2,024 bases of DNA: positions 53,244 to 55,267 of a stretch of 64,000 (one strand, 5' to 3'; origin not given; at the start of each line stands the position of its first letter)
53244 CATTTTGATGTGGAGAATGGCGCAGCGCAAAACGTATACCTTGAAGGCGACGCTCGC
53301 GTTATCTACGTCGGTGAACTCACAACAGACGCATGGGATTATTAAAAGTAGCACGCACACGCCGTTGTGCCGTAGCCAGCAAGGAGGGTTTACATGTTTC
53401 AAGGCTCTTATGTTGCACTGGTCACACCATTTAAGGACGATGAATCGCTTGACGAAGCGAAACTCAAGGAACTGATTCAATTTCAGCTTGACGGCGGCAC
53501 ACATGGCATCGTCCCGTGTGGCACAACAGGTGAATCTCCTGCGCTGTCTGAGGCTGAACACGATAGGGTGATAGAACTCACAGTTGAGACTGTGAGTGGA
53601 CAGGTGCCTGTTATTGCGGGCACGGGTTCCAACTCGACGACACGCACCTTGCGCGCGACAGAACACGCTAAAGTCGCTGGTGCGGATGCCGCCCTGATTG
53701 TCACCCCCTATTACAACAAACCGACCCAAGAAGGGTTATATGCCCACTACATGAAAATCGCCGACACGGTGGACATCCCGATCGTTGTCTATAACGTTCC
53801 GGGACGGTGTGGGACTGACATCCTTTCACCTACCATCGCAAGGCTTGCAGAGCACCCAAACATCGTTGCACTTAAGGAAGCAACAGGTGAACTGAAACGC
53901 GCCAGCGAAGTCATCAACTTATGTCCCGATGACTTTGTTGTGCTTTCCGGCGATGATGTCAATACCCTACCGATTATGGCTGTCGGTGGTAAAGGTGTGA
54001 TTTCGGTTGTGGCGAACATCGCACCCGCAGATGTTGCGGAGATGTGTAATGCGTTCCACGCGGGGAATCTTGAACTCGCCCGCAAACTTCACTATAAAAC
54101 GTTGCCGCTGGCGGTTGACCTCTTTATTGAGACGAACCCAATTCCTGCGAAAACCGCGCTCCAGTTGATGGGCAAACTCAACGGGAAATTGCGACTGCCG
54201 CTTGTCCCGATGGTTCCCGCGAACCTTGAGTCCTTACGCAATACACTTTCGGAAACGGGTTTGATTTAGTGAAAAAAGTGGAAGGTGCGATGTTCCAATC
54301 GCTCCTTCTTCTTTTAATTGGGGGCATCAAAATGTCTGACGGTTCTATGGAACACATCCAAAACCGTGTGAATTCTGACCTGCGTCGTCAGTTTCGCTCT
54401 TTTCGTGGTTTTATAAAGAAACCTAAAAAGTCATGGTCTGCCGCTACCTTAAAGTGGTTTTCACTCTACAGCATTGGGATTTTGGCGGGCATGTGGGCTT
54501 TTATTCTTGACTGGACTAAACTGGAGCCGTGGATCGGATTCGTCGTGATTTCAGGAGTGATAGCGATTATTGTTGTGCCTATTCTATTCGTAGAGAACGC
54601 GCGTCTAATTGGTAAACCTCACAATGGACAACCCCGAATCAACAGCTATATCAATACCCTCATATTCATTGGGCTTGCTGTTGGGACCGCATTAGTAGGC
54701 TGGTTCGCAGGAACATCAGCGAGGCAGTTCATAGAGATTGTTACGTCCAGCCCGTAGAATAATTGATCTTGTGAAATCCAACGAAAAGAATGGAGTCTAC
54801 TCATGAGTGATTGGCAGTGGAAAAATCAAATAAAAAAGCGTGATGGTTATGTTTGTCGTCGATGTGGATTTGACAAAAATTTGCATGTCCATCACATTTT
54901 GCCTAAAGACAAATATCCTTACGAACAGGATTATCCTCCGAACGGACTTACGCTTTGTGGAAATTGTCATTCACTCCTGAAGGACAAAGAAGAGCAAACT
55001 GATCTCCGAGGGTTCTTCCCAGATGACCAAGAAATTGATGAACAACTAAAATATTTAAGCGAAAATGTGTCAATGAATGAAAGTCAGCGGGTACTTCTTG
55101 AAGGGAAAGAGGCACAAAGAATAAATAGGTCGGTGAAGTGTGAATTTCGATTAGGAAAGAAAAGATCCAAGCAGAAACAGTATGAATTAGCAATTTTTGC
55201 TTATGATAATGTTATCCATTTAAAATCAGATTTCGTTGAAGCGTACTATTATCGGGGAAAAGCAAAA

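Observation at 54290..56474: HNH nuclease fused to a TPR array, followed by a PD-(D/E)xK-like protein and preceded by a small membrane protein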

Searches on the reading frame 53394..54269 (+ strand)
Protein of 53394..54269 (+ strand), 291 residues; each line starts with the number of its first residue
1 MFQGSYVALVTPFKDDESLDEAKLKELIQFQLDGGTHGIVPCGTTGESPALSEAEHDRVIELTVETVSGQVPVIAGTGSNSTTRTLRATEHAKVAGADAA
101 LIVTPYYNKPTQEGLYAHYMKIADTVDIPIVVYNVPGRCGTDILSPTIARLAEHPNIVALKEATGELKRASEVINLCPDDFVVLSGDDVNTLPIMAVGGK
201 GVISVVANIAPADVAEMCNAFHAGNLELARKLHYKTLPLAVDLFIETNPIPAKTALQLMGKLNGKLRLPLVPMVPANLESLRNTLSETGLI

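Call 3: search_protein_families(library=pfam, proteins=[window:53394-54269:+], max_evalue=0.1)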
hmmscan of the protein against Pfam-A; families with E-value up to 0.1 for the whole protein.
window:53394-54269:+ (291 aa): 1 family
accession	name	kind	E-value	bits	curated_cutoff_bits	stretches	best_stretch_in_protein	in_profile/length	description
PF00701.28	DHDPS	-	2.9e-96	322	22.1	1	2-287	2-288/289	Dihydrodipicolinate synthetase family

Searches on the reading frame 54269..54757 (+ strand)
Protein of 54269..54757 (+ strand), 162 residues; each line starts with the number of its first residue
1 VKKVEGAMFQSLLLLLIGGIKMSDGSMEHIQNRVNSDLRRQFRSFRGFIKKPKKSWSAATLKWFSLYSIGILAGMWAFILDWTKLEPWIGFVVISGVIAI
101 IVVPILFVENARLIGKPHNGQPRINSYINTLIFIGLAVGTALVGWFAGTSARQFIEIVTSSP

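Call 3: search_protein_families(library=pfam, proteins=[window:54269-54757:+], max_evalue=0.1)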
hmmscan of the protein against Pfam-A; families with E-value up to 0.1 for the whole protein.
window:54269-54757:+ (162 aa): 2 families
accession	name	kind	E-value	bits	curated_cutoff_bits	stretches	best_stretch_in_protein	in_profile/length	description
PF20303.3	YLATT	-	0.0064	16.8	26.7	1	66-142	9-82/107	YEATS-Like-Associating Three TM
PF20664.2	DUF6814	-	0.018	15.7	25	1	89-147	8-64/71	Family of unknown function (DUF6814)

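Call 4: search_protein_families(library=padloc, proteins=[window:54269-54757:+], max_evalue=1)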
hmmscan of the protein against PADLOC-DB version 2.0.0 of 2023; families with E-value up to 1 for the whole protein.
window:54269-54757:+ (162 aa): 0 families

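Call 5: search_protein_families(library=ncbifam, proteins=[window:54269-54757:+], max_evalue=0.1)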
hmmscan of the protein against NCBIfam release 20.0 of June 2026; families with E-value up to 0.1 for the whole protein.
window:54269-54757:+ (162 aa): 0 families

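Call 22: search_protein_families(library=phrogs, proteins=[window:54269-54757:+], max_evalue=0.1)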
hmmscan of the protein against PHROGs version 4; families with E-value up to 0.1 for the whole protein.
window:54269-54757:+ (162 aa): 0 families

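Call 69: find_related_loci(query=window:54332-54754:+, collection=metagenome_contigs, flank=5000)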
Query window:54332-54754:+ (141 aa) in metagenome_contigs; peptide patterns used: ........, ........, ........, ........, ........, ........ (x = any residue, [..] = any of these).
206 stretches matched a pattern, but none encodes a relative of the query by tblastn (E <= 1e-3).

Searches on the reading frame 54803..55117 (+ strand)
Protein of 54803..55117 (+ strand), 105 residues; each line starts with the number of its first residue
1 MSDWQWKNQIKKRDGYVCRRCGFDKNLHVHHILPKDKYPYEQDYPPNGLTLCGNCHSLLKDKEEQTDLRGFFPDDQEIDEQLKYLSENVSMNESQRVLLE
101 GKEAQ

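Call 76: search_dna_similar(query=window:54803-55117:+, collection=plasmids, mode=protein, max_rows=10, max_evalue=0.001)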
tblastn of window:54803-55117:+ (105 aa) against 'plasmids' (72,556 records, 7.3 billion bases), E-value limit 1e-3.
Records with a match: 7; places in all: 7; records where one place covers at least 80% of the query: 1.
Best place of each record, by identity: <60% 7.
By first word of the organism name: Halolamina 1; Staphylospora 1; Clostridium 1; Bacillus 1; Salinibacter 1; Haloplanus 1; Lentilactobacillus 1.
By predicted mobility (MOB-suite, as given by PLSDB): non-mobilizable 7.
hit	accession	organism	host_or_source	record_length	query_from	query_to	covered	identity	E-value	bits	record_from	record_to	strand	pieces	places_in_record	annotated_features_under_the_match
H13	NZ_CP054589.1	Halolamina sp. CBA1230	solar salt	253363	2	95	90%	30.7%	2e-4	45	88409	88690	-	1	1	sulfite exporter TauE/SafE family protein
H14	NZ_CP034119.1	Staphylospora marina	sediment,marine hydrothermal environment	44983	7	56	48%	51.0%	1e-5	49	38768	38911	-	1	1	HNH endonuclease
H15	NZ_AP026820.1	Clostridium tetani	soil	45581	5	61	54%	42.4%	3e-4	45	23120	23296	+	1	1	HNH endonuclease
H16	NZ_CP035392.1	Bacillus subtilis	cell culture,food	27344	9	56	46%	50.0%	3e-6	50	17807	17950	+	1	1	HNH endonuclease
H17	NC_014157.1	Salinibacter ruber M8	-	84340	9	56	46%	45.3%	3e-4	45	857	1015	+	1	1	thermonuclease family protein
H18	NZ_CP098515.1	Haloplanus sp. GDY1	cell culture,salt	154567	2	56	52%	38.2%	3e-4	45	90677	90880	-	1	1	none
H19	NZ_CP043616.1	Lentilactobacillus buchneri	cell culture,kimchi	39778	5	58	51%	38.9%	5e-7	53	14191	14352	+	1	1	HNH endonuclease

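Call 77: search_dna_similar(query=window:54803-55117:+, collection=phages, mode=protein, max_rows=10, max_evalue=0.001)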
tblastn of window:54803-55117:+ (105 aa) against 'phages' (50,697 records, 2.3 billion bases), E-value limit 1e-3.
Records with a match: 116; places in all: 123; records where one place covers at least 80% of the query: 2.
Best place of each record, by identity: <60% 116.
By first word of the organism name: Brucella 41; Staphylococcus 40; Bacillus 9; Xanthomonas 4; Nitrosopumilaceae 3; Gordonia 2; Halovirus 2; Synechococcus 2; Haloarcula 2; Ralstonia 2; and 8 more.
By host as written in the record: Staphylococcus sp. 17; Brucella abortus S19 14; Brucella sp. 6; - 5; Brucella abortus 141 5; Brucella abortus 4; Mammaliicoccus sciuri C6854 3; Xanthomonas hortorum pv. vitians CFBP8640 3; and 42 more.
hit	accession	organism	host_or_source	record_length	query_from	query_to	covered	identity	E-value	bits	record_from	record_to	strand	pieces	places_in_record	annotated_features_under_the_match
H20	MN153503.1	Bacillus phage Chotacabras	Bacillus thuringiensis subsp. kurstaki ...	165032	5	89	81%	34.9%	2e-5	47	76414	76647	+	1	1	101: HNH endonuclease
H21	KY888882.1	Bacillus phage Flapjack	Bacillus thuringiensis subsp. kurstaki ...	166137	5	89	81%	34.9%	2e-5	47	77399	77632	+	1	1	HNH endonuclease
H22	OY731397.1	Siphoviridae sp. ctekg1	-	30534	6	74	66%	39.5%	3e-4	44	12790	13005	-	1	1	HNH endonuclease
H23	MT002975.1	Brucella phage EF4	Brucella abortus S19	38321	10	70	58%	44.3%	2e-4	44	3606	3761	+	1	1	putative terminase large subunit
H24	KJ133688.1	Brucella phage 02_19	Brucella abortus S19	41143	10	70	58%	44.3%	7e-4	42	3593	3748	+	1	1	putative terminase large subunit | putative HNH endonuclease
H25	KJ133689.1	Brucella phage 02_141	Brucella abortus 141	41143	10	70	58%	44.3%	7e-4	42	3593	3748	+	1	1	putative terminase large subunit | putative HNH endonuclease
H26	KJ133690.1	Brucella phage 11sa_19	Brucella abortus S19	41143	10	70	58%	44.3%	7e-4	42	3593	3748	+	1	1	putative terminase large subunit | putative HNH endonuclease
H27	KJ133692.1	Brucella phage 110_19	Brucella abortus S19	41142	10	70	58%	44.3%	7e-4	42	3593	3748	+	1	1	putative terminase large subunit | putative HNH endonuclease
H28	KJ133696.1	Brucella phage 177_19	Brucella abortus S19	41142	10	70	58%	44.3%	7e-4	42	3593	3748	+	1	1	putative terminase large subunit | putative HNH endonuclease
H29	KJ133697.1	Brucella phage 177_141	Brucella abortus S19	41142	10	70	58%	44.3%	7e-4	42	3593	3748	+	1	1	putative terminase large subunit | putative HNH endonuclease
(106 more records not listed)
